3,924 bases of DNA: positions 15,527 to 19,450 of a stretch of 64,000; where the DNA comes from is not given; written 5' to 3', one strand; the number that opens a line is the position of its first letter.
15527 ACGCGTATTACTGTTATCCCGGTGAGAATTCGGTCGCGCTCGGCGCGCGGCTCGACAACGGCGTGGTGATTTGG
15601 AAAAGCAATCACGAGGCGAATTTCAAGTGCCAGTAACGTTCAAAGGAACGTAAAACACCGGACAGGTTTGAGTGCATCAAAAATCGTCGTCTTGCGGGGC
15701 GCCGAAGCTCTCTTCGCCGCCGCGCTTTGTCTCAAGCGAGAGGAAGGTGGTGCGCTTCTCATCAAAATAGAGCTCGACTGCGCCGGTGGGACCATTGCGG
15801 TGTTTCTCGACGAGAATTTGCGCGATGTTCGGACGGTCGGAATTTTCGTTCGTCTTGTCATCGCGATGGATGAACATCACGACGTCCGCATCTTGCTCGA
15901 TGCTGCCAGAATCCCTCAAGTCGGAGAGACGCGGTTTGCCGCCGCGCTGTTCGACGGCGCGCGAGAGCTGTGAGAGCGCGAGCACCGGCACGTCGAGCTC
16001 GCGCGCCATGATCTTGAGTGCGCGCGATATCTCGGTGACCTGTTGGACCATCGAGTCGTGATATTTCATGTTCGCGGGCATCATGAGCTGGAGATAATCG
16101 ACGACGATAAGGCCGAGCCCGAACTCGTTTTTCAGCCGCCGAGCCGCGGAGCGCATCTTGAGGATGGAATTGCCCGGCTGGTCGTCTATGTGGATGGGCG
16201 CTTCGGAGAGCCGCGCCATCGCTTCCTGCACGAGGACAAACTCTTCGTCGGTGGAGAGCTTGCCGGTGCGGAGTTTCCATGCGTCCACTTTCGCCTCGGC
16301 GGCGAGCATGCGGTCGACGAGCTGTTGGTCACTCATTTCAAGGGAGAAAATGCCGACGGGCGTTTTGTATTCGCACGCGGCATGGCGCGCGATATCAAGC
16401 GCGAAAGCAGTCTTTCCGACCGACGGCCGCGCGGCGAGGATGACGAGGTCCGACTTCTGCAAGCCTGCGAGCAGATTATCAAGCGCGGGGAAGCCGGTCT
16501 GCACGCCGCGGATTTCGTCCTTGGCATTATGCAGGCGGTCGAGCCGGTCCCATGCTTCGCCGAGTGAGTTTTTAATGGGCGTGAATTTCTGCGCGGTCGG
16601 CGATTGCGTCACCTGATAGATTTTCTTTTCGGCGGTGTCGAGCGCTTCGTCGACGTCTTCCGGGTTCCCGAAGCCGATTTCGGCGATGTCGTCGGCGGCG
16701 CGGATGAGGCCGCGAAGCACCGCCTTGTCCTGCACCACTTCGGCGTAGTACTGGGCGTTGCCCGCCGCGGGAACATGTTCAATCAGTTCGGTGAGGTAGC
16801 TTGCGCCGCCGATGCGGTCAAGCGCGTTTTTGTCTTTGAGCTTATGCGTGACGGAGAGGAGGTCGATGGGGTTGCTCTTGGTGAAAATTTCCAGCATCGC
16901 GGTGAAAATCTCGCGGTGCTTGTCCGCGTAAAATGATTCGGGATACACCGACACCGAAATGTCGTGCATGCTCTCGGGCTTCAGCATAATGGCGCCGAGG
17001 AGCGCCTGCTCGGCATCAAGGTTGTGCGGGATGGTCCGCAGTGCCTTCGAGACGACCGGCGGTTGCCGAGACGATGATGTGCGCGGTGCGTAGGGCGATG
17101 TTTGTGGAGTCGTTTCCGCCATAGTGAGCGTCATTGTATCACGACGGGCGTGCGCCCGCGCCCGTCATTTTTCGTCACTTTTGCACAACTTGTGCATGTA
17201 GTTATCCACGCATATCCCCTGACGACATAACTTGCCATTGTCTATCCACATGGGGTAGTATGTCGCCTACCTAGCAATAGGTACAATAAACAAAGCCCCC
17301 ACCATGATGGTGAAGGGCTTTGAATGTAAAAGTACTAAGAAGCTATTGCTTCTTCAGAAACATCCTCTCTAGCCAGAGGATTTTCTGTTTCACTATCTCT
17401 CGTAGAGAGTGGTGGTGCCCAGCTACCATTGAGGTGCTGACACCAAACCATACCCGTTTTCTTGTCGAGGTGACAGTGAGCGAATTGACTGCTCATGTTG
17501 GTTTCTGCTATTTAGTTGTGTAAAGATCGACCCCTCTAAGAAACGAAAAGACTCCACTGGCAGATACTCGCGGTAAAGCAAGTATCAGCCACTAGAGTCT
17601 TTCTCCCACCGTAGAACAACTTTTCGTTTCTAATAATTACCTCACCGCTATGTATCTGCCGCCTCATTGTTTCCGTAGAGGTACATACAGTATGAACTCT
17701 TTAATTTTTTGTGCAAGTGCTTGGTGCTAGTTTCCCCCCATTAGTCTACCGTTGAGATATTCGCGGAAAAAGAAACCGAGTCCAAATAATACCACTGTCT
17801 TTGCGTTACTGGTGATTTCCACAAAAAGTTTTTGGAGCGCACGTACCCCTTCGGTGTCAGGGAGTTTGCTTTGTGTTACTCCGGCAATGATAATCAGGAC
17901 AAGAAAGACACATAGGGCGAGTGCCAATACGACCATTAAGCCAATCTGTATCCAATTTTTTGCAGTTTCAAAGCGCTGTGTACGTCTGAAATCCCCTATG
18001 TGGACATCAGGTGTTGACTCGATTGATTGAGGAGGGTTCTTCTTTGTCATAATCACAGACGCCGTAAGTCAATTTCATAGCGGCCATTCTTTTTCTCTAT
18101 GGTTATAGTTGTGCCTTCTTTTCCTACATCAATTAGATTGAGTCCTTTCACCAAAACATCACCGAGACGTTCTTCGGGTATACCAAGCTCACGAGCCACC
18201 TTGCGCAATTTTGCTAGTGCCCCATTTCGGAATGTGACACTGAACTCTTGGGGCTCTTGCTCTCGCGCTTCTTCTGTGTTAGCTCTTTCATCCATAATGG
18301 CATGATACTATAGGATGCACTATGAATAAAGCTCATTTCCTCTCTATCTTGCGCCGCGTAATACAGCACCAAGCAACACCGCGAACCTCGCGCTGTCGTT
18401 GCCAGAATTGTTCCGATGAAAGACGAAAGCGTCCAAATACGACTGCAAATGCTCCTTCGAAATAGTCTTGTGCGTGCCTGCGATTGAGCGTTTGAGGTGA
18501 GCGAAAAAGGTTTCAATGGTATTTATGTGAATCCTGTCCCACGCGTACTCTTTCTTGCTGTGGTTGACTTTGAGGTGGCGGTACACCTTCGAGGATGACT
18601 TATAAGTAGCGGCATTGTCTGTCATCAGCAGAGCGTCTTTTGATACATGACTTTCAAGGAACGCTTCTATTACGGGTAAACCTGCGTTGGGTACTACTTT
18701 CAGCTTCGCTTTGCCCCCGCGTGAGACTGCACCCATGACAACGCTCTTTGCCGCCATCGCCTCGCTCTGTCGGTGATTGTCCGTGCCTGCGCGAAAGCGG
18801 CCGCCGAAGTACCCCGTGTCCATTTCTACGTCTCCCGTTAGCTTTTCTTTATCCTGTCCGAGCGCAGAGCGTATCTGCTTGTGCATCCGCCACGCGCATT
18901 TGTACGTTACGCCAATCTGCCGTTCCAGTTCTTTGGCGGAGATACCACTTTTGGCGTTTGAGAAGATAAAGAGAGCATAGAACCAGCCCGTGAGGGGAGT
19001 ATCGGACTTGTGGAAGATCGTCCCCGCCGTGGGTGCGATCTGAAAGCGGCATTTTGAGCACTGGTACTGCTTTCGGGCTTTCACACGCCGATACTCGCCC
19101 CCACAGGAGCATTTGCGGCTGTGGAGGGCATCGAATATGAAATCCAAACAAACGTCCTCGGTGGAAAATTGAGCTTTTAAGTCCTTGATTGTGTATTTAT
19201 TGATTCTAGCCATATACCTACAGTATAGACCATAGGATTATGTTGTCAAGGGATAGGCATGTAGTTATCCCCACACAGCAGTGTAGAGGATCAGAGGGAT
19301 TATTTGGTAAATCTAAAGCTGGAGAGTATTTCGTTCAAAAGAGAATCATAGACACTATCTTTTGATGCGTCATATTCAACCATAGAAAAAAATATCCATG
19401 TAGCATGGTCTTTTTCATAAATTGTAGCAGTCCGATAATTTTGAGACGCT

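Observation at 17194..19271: IS1595-family transposase with a two-gene low-GC cargo, bracketed by a 14-bp direct repeat next to the dnaB control region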

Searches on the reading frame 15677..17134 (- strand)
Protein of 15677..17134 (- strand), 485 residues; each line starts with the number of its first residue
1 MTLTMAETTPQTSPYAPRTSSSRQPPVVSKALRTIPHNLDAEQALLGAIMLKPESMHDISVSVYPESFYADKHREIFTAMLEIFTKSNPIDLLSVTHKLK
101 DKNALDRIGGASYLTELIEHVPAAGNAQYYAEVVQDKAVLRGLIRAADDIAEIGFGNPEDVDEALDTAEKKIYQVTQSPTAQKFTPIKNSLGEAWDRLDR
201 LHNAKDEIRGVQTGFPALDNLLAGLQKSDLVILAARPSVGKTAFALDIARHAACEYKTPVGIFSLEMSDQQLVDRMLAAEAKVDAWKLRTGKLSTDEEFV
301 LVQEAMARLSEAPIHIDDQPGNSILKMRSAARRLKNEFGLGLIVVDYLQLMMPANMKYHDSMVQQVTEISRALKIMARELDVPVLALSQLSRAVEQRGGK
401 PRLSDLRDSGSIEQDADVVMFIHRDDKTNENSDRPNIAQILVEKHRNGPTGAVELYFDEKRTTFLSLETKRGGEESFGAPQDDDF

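Call 6: search_protein_families(library=pfam, proteins=[window:15677-17134:-], max_evalue=0.1)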
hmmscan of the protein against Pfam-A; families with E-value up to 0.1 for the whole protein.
window:15677-17134:- (485 aa): 6 families
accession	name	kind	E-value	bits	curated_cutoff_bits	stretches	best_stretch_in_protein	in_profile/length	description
PF03796.21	DnaB_C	-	2.8e-99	332.1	27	1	210-464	1-253/255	DnaB-like helicase C terminal domain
PF00772.26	DnaB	-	2.3e-32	111.5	23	1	36-136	3-103/103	DnaB-like helicase N terminal domain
PF13481.12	AAA_25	-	6.7e-13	49.1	27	1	206-390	10-190/195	AAA domain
PF06745.19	ATPase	-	8.1e-05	22.5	26.6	1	211-351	1-131/231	KaiC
PF10117.15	McrBC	-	0.012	15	23.9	1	47-152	8-107/318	McrBC 5-methylcytosine restriction system component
PF20720.3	nSTAND3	-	0.034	14.3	27.2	1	217-262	6-51/155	Novel STAND NTPase 3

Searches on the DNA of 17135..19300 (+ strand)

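Call 9: search_dna_similar(query=window:17135-19300:+, collection=plasmids, mode=distant)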
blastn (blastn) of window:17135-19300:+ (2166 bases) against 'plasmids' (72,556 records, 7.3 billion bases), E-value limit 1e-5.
No match.
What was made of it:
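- Tried and rejected: PLSDB plasmids, distant mode, gave no match (call 9).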

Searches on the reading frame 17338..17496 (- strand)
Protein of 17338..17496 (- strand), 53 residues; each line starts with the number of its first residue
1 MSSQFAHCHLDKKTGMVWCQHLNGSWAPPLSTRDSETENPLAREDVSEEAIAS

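Call 79: search_protein_families(library=ncbifam, proteins=[window:17338-17496:-], max_evalue=0.1)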
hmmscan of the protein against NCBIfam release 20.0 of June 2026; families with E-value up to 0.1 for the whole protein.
window:17338-17496:- (53 aa): 0 families

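Call 83: search_protein_representatives(protein=window:17338-17496:-)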
Query: 53 residues. Proteins with E-value up to 0.001 (for the whole library): 17; up to 1e-10: 2; up to 1e-30: 0. The best 17 are listed.
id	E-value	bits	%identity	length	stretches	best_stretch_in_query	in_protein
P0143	1.4e-23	96.9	32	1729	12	8-36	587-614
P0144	1.1e-13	66.2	31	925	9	7-36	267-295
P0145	2.6e-08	49.4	55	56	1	3-35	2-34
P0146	8.4e-08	47.8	63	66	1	3-32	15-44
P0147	1.4e-07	47.1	45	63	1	2-48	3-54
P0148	5.0e-07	45.4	49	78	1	1-41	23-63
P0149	1.2e-06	44.2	43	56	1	3-39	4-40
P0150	2.7e-06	43.1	55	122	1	2-34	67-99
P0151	5.5e-06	42.1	61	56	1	3-37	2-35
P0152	6.2e-06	42.0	45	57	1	2-48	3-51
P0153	7.5e-06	41.7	45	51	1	1-49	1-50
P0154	2.2e-05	40.3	53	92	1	3-38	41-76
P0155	2.6e-05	40.0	45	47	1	3-44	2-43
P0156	2.6e-05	40.0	34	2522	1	14-48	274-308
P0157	9.3e-05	38.3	49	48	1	3-45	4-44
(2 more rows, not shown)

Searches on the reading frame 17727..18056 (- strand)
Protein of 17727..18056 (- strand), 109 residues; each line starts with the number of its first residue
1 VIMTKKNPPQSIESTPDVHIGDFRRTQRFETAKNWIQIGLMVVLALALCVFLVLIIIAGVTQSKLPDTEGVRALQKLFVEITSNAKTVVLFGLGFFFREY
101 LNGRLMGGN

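Call 6: search_protein_families(library=pfam, proteins=[window:17727-18056:-], max_evalue=0.1)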
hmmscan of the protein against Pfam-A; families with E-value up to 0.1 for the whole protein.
window:17727-18056:- (109 aa): 1 family
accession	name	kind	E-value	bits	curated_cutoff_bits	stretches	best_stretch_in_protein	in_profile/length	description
PF00664.28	ABC_membrane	-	0.024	14.8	28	1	39-100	144-205/274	ABC transporter transmembrane region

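Call 42: find_homologous_proteins(query=window:17727-18056:-, max_evalue=0.001)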
Query window:17727-18056:- (109 aa): 16 proteins with E <= 0.001 among 17 candidates.
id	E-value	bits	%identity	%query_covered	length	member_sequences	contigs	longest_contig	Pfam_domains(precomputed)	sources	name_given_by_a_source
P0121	1.5e-34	136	100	63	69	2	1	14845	-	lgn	-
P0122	3.7e-34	135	71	95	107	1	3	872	-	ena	-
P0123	2.1e-32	129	66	95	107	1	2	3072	-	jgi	jgi:hypothetical protein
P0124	1.2e-31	127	61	94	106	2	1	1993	-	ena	-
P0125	1.3e-31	127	60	95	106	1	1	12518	-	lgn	-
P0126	5.1e-31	125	64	94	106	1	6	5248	-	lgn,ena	-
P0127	8.0e-31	124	63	94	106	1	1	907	-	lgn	-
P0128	8.9e-30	121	60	95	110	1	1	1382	-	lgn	-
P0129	5.1e-28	115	64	91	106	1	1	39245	-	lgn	-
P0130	4.3e-27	112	64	89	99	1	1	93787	-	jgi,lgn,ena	-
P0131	2.8e-25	106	61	86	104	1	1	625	-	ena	-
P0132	7.6e-25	105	62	94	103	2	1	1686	-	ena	-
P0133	1.1e-23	101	56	94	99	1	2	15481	-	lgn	-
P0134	3.3e-23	100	74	62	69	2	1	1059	-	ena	-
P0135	3.9e-23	99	55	98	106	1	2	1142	-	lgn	-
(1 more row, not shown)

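Call 44: find_encoding_contigs(protein=P0129, flank=5000, max_places=3)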
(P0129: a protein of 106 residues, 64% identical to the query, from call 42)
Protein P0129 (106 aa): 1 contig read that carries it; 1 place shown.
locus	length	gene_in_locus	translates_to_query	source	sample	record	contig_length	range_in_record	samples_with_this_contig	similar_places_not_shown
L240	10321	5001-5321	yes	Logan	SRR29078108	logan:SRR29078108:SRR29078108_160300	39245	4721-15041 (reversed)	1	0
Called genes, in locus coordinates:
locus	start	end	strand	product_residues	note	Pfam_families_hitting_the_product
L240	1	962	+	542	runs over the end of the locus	-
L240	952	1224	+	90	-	-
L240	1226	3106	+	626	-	-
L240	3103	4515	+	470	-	-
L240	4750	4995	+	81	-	-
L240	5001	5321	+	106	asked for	-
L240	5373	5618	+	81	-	-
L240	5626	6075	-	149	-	-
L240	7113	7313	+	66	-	-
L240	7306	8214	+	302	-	PF01442:Apolipoprotein (weak)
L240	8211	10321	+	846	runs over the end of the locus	-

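Call 45: find_encoding_contigs(protein=P0130, flank=5000, max_places=3)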
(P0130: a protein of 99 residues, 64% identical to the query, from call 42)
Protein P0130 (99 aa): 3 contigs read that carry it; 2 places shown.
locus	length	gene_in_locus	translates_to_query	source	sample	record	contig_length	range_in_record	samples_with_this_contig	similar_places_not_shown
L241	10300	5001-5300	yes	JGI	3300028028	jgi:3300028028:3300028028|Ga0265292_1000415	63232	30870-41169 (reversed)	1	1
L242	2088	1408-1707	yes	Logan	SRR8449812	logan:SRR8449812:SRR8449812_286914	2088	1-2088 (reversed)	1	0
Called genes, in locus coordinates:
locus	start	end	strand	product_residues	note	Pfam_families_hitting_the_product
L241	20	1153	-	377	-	PF02491:SHS2_FTSA, PF11104:PilM_2, PF14450:FtsA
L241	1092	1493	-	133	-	PF02130:YbeY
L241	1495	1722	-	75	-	-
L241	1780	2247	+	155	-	PF03449:GreA_GreB_N, PF01272:GreA_GreB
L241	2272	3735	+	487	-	PF01336:tRNA_anti-codon, PF00152:tRNA-synt_2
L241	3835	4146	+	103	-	-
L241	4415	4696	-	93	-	-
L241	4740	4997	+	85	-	-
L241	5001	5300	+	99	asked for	-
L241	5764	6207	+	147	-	PF02381:MraZ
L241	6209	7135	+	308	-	PF01795:Methyltransf_5, PF13649:Methyltransf_25 (faint)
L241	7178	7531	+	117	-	-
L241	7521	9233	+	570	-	PF03717:PBP_dimer (faint), PF00905:Transpeptidase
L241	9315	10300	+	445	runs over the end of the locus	PF08245:Mur_ligase_M, PF02875:Mur_ligase_C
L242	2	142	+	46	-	?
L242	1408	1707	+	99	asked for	-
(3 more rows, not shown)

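Call 46: find_encoding_contigs(protein=P0125, flank=5000, max_places=3)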
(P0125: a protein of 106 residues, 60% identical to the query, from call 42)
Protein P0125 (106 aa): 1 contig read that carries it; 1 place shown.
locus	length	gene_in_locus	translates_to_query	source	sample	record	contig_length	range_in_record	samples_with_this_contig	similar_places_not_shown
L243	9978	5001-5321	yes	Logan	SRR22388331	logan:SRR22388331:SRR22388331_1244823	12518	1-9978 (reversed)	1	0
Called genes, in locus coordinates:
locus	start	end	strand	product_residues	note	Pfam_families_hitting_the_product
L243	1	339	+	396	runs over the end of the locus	PF00091:Tubulin, PF12327:FtsZ_C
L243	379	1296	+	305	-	PF00890:FAD_binding_2 (weak), PF01134:GIDA (faint), PF01266:DAO (faint), PF01494:FAD_binding_3 (faint), PF07992:Pyr_redox_2, PF12831:FAD_oxidored (weak), PF13738:Pyr_redox_3, PF00070:Pyr_redox, +1 more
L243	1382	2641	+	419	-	PF03447:NAD_binding_3, PF00742:Homoserine_dh, PF01842:ACT (weak)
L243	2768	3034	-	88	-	-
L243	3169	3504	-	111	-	-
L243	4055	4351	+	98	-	-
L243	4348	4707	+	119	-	-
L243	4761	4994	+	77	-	-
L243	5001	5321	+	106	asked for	-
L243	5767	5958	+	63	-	-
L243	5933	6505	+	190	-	-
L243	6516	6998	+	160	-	-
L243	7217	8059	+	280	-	PF13411:MerR_1 (weak)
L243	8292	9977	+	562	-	?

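Call 47: find_encoding_contigs(protein=P0133, flank=5000, max_places=3)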
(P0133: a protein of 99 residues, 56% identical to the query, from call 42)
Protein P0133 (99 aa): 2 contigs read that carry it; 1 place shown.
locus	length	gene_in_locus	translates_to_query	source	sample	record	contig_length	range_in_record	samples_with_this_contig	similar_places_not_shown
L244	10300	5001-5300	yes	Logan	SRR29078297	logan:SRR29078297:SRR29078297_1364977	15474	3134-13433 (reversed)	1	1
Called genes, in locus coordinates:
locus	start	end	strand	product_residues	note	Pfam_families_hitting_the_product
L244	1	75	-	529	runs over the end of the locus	PF05876:GpA_ATPase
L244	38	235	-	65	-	-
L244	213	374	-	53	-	-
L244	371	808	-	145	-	-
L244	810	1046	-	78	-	-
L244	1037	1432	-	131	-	PF02945:Endonuclease_7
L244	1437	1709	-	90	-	PF00166:Cpn10 (weak)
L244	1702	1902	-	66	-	-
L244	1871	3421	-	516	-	PF00118:Cpn60_TCP1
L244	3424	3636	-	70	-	-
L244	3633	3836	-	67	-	-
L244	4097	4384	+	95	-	-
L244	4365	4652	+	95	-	-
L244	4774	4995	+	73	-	-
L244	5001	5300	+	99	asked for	-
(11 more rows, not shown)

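Call 67: search_protein_families(library=phrogs, proteins=[window:17727-18056:-], max_evalue=0.1)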
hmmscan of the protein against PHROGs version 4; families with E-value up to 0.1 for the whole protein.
window:17727-18056:- (109 aa): 0 families

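Call 68: search_protein_families(library=padloc, proteins=[window:17727-18056:-], max_evalue=0.1)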
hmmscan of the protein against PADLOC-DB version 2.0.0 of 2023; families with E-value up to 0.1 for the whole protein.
window:17727-18056:- (109 aa): 1 family
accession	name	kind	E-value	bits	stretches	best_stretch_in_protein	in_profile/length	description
PDLC04052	PD-T4-6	-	0.032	11.4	1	17-73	308-364/496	-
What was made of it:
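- Tried and rejected: TA and defence libraries gave no hits (calls 67, 68).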

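Call 73: search_solved_structures(query=A5, max_evalue=10)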
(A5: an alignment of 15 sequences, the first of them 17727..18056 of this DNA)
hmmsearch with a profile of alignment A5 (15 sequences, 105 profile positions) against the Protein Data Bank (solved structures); distinct sequences matched with E-value up to 10: 0.

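Call 79: search_protein_families(library=ncbifam, proteins=[window:17727-18056:-], max_evalue=0.1)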
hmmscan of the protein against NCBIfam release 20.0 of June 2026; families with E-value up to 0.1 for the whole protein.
window:17727-18056:- (109 aa): 1 family
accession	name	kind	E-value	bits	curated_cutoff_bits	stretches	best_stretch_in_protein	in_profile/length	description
NF033218.1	anchor_AmaP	equivalog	0.032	14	55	1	25-61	35-71/166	alkaline shock response membrane anchor protein AmaP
